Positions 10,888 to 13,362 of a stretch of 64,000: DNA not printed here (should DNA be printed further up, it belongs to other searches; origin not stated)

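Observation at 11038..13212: GT-C-like membrane domain fused to a C-terminal metallophosphoesterase domain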

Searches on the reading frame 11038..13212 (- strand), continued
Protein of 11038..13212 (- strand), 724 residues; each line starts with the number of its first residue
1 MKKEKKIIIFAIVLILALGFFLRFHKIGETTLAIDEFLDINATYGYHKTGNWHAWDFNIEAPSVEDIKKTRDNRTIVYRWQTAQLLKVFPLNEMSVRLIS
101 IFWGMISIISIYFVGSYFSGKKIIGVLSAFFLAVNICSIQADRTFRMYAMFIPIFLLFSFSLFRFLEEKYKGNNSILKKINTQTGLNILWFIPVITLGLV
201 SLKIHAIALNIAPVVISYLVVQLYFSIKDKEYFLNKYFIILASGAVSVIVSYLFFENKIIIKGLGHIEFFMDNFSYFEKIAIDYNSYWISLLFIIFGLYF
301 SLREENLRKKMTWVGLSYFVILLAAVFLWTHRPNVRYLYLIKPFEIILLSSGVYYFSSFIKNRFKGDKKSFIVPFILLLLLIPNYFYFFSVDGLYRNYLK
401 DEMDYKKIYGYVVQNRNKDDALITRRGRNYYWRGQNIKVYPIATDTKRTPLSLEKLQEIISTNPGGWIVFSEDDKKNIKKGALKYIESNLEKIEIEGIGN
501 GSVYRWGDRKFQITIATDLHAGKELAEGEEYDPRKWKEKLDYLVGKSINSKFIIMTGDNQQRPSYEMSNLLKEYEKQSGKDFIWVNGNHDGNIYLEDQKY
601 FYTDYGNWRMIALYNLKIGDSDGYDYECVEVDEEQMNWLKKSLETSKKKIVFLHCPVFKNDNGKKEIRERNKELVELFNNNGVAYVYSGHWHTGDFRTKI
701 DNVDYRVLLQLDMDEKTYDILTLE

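Call 43: find_encoding_contigs(protein=P0048, flank=10000, max_places=1)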
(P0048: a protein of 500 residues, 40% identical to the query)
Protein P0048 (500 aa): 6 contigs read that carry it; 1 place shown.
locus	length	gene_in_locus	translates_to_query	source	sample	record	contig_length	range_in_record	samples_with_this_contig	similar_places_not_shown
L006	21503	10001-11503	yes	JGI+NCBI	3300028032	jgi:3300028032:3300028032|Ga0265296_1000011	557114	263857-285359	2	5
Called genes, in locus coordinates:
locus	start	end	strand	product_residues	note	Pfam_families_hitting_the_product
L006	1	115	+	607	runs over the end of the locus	PF02018:CBM_4_9 (weak)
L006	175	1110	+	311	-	PF00535:Glycos_transf_2, PF10111:Glyco_tranf_2_2 (weak)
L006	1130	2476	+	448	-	PF02558:ApbA (faint), PF03721:UDPG_MGDP_dh_N, PF03807:F420_oxidored (faint), PF00984:UDPG_MGDP_dh, PF03720:UDPG_MGDP_dh_C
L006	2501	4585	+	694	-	PF13439:Glyco_transf_4, PF13579:Glyco_trans_4_4 (weak), PF20706:GT4-conflict, PF00534:Glycos_transf_1, PF13692:Glyco_trans_1_4, PF13524:Glyco_trans_1_2 (weak), PF03706:LPG_synthase_TM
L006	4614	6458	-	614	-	PF02366:PMT (weak), PF13231:PMT_2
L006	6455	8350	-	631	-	PF02366:PMT, PF13231:PMT_2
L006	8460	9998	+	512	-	-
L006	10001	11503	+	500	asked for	-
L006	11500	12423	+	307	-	PF03706:LPG_synthase_TM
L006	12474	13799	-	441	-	PF00149:Metallophos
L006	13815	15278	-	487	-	PF01943:Polysacc_synt, PF13440:Polysacc_synt_3, PF03023:MurJ, PF01554:MatE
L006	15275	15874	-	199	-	PF02223:Thymidylate_kin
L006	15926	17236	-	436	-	PF01139:RtcB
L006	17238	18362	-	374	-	PF00534:Glycos_transf_1, PF13692:Glyco_trans_1_4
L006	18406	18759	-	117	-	-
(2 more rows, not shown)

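Call 44: find_encoding_contigs(protein=P0040, flank=10000, max_places=1)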
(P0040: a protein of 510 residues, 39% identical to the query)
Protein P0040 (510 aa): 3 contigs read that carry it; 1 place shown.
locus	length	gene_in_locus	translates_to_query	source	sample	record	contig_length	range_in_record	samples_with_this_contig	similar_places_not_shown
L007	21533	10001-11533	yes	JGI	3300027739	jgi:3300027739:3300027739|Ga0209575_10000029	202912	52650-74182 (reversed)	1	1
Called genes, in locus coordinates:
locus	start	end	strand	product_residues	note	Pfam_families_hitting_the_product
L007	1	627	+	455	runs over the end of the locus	PF03721:UDPG_MGDP_dh_N, PF00984:UDPG_MGDP_dh, PF03720:UDPG_MGDP_dh_C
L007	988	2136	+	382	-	PF13439:Glyco_transf_4, PF20706:GT4-conflict, PF00534:Glycos_transf_1, PF13524:Glyco_trans_1_2, PF13692:Glyco_trans_1_4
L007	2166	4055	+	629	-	PF03706:LPG_synthase_TM, PF00149:Metallophos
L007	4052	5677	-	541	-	PF13231:PMT_2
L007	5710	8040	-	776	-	PF02366:PMT, PF13231:PMT_2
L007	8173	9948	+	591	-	PF13231:PMT_2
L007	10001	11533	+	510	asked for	-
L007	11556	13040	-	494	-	PF01943:Polysacc_synt, PF13440:Polysacc_synt_3, PF03023:MurJ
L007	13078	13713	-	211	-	PF02223:Thymidylate_kin (faint)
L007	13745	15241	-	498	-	PF01139:RtcB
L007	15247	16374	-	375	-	PF00534:Glycos_transf_1, PF13692:Glyco_trans_1_4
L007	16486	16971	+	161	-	-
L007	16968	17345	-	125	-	-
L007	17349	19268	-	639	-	PF07760:DUF1616 (weak), PF20176:DUF6541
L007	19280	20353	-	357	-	PF13439:Glyco_transf_4, PF00534:Glycos_transf_1, PF13692:Glyco_trans_1_4, PF13524:Glyco_trans_1_2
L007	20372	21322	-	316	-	PF00535:Glycos_transf_2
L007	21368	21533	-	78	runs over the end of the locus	-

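Call 45: find_encoding_contigs(protein=P0062, flank=10000, max_places=1)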
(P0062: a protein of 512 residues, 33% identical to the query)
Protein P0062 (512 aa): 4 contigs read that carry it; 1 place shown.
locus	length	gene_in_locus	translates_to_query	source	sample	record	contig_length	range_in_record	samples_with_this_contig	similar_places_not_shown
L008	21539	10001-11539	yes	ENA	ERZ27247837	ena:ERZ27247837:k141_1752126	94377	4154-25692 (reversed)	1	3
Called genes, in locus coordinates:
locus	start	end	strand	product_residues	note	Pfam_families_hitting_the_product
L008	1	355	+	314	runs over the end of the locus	PF00535:Glycos_transf_2, PF10111:Glyco_tranf_2_2 (weak)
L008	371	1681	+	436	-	PF03721:UDPG_MGDP_dh_N, PF03807:F420_oxidored (faint), PF00984:UDPG_MGDP_dh, PF03720:UDPG_MGDP_dh_C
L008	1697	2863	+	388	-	PF13439:Glyco_transf_4, PF13579:Glyco_trans_4_4, PF20706:GT4-conflict, PF00534:Glycos_transf_1, PF13692:Glyco_trans_1_4, PF13524:Glyco_trans_1_2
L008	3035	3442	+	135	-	-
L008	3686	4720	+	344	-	-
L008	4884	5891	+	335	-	PF03706:LPG_synthase_TM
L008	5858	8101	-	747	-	PF02366:PMT, PF13231:PMT_2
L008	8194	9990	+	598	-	PF13231:PMT_2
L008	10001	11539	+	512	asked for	-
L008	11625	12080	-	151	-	-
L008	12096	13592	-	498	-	PF01943:Polysacc_synt, PF13440:Polysacc_synt_3, PF03023:MurJ, PF01554:MatE (weak)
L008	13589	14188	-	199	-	PF02223:Thymidylate_kin (faint)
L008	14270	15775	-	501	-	PF01139:RtcB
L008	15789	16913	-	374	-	PF13692:Glyco_trans_1_4, PF00534:Glycos_transf_1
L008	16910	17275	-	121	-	-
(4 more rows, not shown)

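Call 48: find_encoding_contigs(protein=P0010, flank=10000, max_places=1)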
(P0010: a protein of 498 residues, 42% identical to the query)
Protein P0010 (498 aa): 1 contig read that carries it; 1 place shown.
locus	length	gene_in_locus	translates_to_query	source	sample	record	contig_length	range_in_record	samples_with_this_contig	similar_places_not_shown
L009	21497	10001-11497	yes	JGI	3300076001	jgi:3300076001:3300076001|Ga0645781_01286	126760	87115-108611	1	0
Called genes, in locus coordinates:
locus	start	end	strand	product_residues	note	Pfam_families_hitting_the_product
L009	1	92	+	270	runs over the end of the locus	PF20706:GT4-conflict, PF00534:Glycos_transf_1, PF13692:Glyco_trans_1_4, PF13524:Glyco_trans_1_2 (weak)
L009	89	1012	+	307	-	PF03706:LPG_synthase_TM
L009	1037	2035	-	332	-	PF00753:Lactamase_B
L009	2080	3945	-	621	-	PF02366:PMT (weak), PF13231:PMT_2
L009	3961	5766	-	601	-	PF13231:PMT_2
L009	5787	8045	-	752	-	PF13231:PMT_2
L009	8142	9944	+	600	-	PF02366:PMT (weak), PF13231:PMT_2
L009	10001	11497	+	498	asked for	-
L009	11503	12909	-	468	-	PF07602:DUF1565 (weak), PF05048:NosD, PF13229:Beta_helix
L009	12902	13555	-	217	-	PF01554:MatE, PF03023:MurJ, PF13440:Polysacc_synt_3 (weak)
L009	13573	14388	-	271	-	PF01943:Polysacc_synt, PF13440:Polysacc_synt_3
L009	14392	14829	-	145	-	PF02223:Thymidylate_kin (weak)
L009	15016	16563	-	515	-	PF01139:RtcB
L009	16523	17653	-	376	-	PF00534:Glycos_transf_1, PF13692:Glyco_trans_1_4, PF13524:Glyco_trans_1_2 (weak)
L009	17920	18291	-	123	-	-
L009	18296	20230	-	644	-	PF07760:DUF1616, PF20176:DUF6541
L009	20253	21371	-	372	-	PF00534:Glycos_transf_1, PF13692:Glyco_trans_1_4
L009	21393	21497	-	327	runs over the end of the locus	PF00535:Glycos_transf_2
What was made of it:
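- In L009 a Lactamase_B (MBL-fold) gene sits beside the flippase-like gene and no MPE is seen (call 48).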

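Call 49: find_encoding_contigs(protein=P0060, flank=10000, max_places=1)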
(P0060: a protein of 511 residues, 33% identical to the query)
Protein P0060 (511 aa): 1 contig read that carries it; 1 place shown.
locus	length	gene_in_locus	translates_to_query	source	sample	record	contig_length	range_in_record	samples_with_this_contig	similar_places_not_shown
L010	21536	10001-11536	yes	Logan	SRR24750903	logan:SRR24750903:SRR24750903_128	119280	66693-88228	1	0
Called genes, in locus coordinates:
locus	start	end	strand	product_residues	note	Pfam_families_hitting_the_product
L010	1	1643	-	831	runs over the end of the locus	PF13231:PMT_2, PF00149:Metallophos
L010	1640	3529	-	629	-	PF13231:PMT_2, PF02366:PMT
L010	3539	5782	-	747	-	PF02366:PMT (weak), PF13231:PMT_2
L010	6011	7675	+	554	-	PF13231:PMT_2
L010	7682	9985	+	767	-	PF22842:Pel9A-like_beta_helix, PF05048:NosD, PF13229:Beta_helix, PF07602:DUF1565 (weak)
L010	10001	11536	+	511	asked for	-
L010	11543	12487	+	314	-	PF00149:Metallophos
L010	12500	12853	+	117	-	-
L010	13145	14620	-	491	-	PF01943:Polysacc_synt, PF13440:Polysacc_synt_3, PF03023:MurJ, PF01554:MatE (weak)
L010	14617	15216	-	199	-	PF02223:Thymidylate_kin (faint)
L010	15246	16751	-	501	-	PF01139:RtcB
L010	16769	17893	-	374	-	PF13692:Glyco_trans_1_4 (weak), PF13524:Glyco_trans_1_2 (weak)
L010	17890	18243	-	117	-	-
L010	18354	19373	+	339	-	PF02492:cobW, PF07683:CobW_C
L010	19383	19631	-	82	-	-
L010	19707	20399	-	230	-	PF00041:fn3 (faint), PF16656:Pur_ac_phosph_N (faint), PF21605:CRLF2-like_D2 (faint), PF20241:DUF6598 (faint), PF23376:Fn3_VIN3 (faint)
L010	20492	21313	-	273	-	-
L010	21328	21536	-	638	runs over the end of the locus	-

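Call 50: find_encoding_contigs(protein=P0015, flank=10000, max_places=1)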
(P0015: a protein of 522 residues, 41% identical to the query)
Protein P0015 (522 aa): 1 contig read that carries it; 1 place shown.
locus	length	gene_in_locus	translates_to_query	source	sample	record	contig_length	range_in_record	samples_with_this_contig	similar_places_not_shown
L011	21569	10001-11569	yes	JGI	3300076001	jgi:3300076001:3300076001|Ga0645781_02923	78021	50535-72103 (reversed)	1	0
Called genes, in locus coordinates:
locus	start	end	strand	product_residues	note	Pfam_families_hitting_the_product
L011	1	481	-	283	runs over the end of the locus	PF00149:Metallophos, PF12850:Metallophos_2 (faint)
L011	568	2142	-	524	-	PF13231:PMT_2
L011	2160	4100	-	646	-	PF02366:PMT (weak), PF13231:PMT_2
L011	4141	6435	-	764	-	PF02366:PMT (weak), PF13231:PMT_2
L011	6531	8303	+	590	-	PF13231:PMT_2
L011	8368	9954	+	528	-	PF12708:Pect-lyase_RHGA_epim (faint), PF00295:Glyco_hydro_28, PF13229:Beta_helix (faint)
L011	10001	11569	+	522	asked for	-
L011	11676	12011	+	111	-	PF13412:HTH_24, PF22168:DIP2311-like_C (weak), PF08279:HTH_11 (weak), PF09339:HTH_IclR (weak)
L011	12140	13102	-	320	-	PF22842:Pel9A-like_beta_helix (faint), PF01095:Pectinesterase (weak), PF07602:DUF1565, PF05048:NosD, PF13229:Beta_helix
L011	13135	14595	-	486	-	PF07602:DUF1565, PF22842:Pel9A-like_beta_helix (faint), PF05048:NosD, PF13229:Beta_helix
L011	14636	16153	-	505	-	PF01943:Polysacc_synt, PF13440:Polysacc_synt_3, PF03023:MurJ, PF01554:MatE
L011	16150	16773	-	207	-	PF01712:dNK (faint), PF02223:Thymidylate_kin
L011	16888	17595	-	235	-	PF01139:RtcB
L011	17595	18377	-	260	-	PF01139:RtcB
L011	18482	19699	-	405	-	PF13439:Glyco_transf_4 (weak), PF00534:Glycos_transf_1, PF13692:Glyco_trans_1_4, PF13524:Glyco_trans_1_2 (weak)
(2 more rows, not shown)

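Call 58: search_protein_representatives(protein=window:11038-13212:-)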
Query: 724 residues. Proteins with E-value up to 0.001 (for the whole library): 557; up to 1e-10: 244; up to 1e-30: 43. The best 150 are listed.
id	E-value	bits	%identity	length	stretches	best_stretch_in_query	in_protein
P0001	0.0e+00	1640.4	100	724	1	1-724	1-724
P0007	2.1e-203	694.3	61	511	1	1-510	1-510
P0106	5.1e-116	405.4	41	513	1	4-509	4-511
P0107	1.1e-115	404.3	38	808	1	7-707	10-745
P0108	1.1e-109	384.5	38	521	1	5-509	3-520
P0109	2.4e-103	363.5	39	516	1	5-509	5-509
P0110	5.2e-99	349.2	35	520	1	9-508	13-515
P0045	1.3e-98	347.8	40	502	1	5-507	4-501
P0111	5.5e-98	345.8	37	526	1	5-508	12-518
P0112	5.0e-96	339.3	35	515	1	12-508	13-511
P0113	3.7e-89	316.6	36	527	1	3-510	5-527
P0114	6.9e-89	315.7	36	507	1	8-493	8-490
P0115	4.1e-87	309.8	36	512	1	9-506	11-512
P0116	2.8e-84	300.5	33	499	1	15-507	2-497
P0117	1.4e-83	298.1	34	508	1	7-507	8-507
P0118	2.4e-83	297.4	34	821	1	6-691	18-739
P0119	3.3e-82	293.6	35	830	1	5-693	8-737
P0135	3.6e-50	187.7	36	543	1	269-707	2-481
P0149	1.3e-28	116.5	28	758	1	9-502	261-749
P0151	3.8e-26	108.3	26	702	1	9-504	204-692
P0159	2.7e-23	98.9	35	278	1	510-717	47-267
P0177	8.5e-21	90.6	34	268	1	508-713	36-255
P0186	5.2e-20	88.0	27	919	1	12-501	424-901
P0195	2.8e-19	85.6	35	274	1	507-720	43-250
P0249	2.5e-15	72.5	23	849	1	6-594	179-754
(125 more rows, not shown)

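Call 59: list_cluster_members(proteins=[P0107, P0118, P0119, P0135, P0249, P0159, P0177, P0195, P0149, P0151])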
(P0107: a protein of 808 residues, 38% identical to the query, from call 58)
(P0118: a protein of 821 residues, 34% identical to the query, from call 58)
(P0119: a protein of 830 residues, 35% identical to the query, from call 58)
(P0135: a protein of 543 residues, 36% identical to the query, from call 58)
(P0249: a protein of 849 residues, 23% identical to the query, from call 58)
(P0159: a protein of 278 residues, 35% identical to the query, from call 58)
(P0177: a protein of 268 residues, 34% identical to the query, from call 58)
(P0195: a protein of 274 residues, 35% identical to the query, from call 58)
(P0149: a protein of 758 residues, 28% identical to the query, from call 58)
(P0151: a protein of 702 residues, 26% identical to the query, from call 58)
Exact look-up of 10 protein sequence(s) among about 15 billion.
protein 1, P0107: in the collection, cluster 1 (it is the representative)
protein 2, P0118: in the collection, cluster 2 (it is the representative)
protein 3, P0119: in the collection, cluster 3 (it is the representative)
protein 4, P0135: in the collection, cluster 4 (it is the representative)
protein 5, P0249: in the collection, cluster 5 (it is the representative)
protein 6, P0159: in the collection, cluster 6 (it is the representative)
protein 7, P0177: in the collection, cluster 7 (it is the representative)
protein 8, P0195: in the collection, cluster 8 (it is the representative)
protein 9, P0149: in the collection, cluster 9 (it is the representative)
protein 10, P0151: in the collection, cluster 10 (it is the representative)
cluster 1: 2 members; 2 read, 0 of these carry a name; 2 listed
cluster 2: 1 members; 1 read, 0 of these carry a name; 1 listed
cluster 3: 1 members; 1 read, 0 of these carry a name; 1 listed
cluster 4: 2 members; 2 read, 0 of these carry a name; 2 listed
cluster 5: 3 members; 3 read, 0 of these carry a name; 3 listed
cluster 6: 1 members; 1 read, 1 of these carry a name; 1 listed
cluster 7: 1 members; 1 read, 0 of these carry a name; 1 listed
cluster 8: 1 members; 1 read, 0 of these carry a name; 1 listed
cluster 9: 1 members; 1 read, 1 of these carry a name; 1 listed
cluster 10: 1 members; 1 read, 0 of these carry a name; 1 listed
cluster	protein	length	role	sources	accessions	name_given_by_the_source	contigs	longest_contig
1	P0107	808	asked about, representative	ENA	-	-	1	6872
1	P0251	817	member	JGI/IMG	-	-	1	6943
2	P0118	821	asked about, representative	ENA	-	-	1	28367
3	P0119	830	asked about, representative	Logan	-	-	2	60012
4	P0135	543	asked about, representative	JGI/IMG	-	-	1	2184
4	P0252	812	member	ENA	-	-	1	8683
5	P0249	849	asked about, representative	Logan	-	-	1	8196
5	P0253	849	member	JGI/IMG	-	-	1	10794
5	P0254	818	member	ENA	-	-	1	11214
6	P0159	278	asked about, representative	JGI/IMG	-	3',5'-cyclic AMP phosphodiesterase CpdA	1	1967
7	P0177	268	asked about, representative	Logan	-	-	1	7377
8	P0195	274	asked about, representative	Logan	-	-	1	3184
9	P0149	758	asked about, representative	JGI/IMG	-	4-amino-4-deoxy-L-arabinose transferase-like glycosyltransferase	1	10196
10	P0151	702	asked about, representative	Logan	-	-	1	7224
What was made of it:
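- JGI names the stand-alone relative P0159 CpdA (call 59).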
